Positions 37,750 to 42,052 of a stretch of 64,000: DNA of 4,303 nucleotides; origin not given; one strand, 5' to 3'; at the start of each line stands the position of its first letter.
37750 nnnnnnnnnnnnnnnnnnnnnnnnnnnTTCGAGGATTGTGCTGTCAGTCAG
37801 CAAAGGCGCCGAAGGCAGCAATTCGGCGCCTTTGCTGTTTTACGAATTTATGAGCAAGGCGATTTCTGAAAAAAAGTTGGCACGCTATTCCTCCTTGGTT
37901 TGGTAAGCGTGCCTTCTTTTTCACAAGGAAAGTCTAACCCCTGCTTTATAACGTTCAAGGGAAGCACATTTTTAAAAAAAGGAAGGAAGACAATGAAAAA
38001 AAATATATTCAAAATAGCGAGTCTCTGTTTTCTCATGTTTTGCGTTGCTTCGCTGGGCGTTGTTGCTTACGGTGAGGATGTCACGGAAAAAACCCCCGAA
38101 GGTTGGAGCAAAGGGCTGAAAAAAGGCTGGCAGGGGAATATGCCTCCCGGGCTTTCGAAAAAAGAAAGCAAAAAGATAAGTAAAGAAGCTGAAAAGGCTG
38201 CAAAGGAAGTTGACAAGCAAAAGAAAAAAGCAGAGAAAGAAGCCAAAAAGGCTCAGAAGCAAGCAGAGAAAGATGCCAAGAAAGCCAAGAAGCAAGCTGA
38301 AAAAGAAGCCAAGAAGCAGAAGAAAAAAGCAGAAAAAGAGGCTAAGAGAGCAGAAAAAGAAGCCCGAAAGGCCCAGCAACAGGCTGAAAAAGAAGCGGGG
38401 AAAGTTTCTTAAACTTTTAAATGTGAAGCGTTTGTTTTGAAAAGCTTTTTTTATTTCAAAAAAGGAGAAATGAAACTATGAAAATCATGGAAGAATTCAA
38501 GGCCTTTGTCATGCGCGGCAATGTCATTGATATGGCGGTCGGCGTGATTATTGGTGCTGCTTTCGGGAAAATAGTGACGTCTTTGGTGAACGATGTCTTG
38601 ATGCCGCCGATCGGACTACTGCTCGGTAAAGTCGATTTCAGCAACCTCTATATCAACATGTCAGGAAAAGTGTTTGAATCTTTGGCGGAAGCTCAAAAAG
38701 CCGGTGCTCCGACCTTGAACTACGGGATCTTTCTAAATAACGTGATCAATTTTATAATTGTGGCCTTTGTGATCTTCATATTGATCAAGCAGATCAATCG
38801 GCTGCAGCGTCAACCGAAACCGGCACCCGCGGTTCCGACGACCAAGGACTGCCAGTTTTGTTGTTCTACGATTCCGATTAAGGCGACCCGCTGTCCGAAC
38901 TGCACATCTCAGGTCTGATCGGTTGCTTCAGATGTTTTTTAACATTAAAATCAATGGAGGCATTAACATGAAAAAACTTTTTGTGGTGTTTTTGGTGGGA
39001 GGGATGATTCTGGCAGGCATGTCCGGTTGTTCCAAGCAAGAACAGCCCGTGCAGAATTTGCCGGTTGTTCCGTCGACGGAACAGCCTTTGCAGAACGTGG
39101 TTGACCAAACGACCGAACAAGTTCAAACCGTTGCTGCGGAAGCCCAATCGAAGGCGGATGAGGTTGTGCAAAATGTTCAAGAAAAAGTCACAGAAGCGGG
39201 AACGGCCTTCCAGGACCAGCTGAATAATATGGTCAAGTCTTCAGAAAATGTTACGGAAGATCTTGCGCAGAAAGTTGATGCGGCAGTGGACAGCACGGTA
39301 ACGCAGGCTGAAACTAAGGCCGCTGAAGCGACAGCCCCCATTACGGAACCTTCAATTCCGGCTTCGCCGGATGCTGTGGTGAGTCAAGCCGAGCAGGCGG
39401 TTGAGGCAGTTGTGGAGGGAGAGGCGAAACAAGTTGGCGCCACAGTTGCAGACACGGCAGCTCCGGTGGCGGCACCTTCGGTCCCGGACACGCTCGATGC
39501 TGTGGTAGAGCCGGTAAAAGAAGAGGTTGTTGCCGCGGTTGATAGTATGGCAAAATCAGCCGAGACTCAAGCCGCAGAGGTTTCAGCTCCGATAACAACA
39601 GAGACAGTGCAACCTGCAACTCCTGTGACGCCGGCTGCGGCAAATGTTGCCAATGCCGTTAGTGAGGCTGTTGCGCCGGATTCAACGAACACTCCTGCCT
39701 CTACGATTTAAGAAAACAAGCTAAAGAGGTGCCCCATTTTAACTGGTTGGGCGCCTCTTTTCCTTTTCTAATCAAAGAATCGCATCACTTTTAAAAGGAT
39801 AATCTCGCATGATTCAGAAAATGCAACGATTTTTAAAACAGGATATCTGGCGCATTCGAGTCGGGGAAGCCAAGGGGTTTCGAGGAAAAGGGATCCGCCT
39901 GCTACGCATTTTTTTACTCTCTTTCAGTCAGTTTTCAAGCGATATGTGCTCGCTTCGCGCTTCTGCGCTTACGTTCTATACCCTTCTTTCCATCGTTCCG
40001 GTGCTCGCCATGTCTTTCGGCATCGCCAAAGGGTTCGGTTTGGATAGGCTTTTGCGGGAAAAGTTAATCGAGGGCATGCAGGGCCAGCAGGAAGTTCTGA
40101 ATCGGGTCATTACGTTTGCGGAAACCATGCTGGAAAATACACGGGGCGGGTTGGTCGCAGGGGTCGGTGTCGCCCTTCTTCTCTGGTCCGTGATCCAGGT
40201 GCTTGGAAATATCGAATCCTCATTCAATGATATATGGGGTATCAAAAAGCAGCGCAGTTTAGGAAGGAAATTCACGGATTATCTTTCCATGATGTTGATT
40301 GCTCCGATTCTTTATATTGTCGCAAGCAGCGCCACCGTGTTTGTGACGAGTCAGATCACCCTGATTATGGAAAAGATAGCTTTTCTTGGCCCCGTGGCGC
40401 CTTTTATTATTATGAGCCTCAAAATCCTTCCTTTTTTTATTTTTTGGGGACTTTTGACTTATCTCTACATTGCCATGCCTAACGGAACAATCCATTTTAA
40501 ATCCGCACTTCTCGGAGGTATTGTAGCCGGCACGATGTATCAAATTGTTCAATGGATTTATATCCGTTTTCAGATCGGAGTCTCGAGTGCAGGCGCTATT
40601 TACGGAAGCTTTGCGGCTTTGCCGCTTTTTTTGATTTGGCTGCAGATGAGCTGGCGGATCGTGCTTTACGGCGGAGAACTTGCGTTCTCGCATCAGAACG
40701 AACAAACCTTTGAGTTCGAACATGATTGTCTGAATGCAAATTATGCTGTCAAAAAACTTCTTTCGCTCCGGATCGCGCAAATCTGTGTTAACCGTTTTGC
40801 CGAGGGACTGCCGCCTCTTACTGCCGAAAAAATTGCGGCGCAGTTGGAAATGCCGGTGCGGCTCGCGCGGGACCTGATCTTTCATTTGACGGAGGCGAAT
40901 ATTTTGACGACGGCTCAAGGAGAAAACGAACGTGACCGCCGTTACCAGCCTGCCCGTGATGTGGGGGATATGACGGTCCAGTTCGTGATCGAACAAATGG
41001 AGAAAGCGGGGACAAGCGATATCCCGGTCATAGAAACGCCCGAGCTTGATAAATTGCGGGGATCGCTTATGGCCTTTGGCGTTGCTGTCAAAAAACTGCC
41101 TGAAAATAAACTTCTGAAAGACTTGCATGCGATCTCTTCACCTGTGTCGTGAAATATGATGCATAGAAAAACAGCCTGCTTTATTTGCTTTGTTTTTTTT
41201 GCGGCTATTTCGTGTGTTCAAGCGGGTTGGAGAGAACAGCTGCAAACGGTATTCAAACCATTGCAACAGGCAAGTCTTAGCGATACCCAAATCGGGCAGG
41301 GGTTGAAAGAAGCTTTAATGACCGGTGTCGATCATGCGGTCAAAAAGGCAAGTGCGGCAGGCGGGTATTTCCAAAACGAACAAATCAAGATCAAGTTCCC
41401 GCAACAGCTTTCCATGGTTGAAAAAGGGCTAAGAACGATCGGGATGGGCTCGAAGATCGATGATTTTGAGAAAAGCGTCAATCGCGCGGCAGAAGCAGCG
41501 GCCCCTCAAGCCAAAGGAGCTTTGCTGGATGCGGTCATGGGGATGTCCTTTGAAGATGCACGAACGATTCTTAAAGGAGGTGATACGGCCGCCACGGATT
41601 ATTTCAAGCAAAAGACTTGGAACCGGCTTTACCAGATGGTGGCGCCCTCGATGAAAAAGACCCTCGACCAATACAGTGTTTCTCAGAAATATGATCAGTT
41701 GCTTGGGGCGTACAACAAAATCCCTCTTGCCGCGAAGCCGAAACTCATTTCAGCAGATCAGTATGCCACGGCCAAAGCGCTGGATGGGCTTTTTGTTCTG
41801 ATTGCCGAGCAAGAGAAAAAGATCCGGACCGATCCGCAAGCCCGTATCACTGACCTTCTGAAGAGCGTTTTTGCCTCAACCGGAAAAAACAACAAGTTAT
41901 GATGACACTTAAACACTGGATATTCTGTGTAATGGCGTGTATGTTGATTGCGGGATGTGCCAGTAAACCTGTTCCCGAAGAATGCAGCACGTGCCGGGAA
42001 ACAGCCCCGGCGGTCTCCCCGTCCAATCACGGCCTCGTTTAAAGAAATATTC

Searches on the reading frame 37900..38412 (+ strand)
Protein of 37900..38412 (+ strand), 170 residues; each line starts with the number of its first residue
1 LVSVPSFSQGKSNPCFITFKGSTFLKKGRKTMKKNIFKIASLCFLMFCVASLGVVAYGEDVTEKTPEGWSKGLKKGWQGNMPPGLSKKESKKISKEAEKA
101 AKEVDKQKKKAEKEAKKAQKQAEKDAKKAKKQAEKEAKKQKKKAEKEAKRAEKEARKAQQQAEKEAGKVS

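Call 51: search_protein_families(library=pfam, proteins=[window:37900-38412:+], max_evalue=0.001)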
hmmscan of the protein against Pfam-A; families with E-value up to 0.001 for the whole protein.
window:37900-38412:+ (170 aa): 1 family
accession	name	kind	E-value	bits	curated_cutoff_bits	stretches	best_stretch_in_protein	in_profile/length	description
PF02862.22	DDHD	-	0.00068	20.3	28.3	1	53-163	97-208/258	DDHD domain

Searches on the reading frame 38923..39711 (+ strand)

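Call 51: search_protein_families(library=pfam, proteins=[window:38923-39711:+], max_evalue=0.001)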
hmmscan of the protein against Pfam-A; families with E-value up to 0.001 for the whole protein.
window:38923-39711:+ (262 aa): 2 families
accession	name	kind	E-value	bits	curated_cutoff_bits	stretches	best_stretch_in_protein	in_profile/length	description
PF01442.23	Apolipoprotein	-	0.00011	22.4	90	1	49-110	123-184/190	Apolipoprotein A1/A4/E domain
PF09311.16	Rab5-bind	-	0.00047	20.2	33.6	1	53-116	50-112/307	Rabaptin-like protein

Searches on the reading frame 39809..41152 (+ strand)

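Call 7: search_protein_families(library=pfam, proteins=[window:39809-41152:+], max_evalue=0.001)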
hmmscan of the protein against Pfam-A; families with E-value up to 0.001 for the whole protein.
window:39809-41152:+ (447 aa): 1 family
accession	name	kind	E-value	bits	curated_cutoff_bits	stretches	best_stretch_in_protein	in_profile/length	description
PF03631.20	Virul_fac_BrkB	-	5.4e-53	180.7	33.7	1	44-298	2-258/259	Virulence factor BrkB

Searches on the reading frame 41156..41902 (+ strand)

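Call 51: search_protein_families(library=pfam, proteins=[window:41156-41902:+], max_evalue=0.001)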
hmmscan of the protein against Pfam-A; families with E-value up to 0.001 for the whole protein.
window:41156-41902:+ (248 aa): 1 family
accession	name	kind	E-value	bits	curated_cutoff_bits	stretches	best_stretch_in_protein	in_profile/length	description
PF13852.11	DUF4197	-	2.2e-71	240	24.9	1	41-240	2-199/199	Protein of unknown function (DUF4197)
